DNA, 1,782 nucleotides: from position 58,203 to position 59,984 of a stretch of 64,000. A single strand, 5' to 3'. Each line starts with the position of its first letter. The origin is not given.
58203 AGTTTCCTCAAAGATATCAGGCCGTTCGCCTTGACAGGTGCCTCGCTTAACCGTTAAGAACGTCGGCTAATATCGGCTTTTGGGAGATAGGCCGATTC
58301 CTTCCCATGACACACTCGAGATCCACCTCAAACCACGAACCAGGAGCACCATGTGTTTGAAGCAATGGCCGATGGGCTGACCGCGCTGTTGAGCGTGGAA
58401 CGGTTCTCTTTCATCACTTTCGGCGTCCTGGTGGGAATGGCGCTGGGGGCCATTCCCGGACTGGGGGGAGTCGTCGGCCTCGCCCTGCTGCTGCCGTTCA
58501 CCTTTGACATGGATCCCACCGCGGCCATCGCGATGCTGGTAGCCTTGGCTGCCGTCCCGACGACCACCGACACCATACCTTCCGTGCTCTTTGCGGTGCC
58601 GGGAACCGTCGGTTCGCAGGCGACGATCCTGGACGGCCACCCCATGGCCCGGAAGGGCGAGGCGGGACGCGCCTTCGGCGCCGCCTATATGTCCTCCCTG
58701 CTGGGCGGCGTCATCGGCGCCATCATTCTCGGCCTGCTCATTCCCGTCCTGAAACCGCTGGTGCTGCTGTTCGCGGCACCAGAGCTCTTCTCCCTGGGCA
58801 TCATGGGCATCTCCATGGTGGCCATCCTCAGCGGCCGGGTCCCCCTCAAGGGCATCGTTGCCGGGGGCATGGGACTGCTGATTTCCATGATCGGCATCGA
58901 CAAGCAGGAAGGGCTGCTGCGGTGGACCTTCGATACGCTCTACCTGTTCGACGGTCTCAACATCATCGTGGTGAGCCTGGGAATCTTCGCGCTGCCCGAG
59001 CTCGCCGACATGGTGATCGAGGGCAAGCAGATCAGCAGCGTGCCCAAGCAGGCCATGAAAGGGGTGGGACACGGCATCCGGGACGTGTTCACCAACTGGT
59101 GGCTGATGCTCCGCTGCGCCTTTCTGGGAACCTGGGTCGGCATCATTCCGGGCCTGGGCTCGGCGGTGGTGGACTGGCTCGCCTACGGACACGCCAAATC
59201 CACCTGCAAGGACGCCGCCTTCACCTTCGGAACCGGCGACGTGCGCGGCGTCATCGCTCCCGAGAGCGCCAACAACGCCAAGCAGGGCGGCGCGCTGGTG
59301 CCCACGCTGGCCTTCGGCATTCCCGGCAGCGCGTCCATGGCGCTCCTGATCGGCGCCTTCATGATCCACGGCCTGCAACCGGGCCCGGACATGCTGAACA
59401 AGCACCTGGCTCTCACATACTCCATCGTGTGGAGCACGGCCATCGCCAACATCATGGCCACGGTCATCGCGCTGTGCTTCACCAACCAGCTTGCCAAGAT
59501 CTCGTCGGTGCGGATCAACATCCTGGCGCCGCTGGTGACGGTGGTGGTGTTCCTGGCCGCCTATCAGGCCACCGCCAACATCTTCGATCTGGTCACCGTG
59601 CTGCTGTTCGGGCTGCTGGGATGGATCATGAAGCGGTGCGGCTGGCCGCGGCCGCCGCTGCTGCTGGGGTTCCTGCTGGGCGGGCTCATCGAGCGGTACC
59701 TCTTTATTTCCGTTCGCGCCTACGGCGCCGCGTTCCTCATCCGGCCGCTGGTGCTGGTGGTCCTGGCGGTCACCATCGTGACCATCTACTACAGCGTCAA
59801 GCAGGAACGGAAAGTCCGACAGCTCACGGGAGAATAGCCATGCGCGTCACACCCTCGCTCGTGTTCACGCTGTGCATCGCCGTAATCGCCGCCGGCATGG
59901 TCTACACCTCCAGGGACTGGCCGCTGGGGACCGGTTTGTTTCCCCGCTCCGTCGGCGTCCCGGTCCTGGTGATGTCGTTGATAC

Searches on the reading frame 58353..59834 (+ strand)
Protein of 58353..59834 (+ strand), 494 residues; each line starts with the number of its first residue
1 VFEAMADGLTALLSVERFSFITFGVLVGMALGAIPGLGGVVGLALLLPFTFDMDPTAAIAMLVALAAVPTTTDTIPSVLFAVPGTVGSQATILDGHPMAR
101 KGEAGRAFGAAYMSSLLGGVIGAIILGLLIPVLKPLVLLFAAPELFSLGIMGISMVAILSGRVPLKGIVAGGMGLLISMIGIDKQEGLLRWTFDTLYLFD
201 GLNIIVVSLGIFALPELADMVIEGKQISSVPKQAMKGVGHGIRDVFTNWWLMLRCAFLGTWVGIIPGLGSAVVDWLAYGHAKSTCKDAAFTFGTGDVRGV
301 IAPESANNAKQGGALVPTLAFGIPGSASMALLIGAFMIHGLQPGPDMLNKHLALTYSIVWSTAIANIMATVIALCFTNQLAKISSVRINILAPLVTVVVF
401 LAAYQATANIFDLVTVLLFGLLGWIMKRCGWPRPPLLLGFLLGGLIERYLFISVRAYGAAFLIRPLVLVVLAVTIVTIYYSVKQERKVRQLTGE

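Call 21: search_protein_families(library=pfam, proteins=[window:58353-59834:+], max_evalue=0.00001)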
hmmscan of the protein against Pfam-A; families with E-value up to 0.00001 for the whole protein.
window:58353-59834:+ (494 aa): 1 family
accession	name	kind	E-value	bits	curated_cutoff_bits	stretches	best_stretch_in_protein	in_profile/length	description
PF01970.21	TctA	-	2.8e-128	428.6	28.9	1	20-438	3-423/423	Tripartite tricarboxylate transporter TctA family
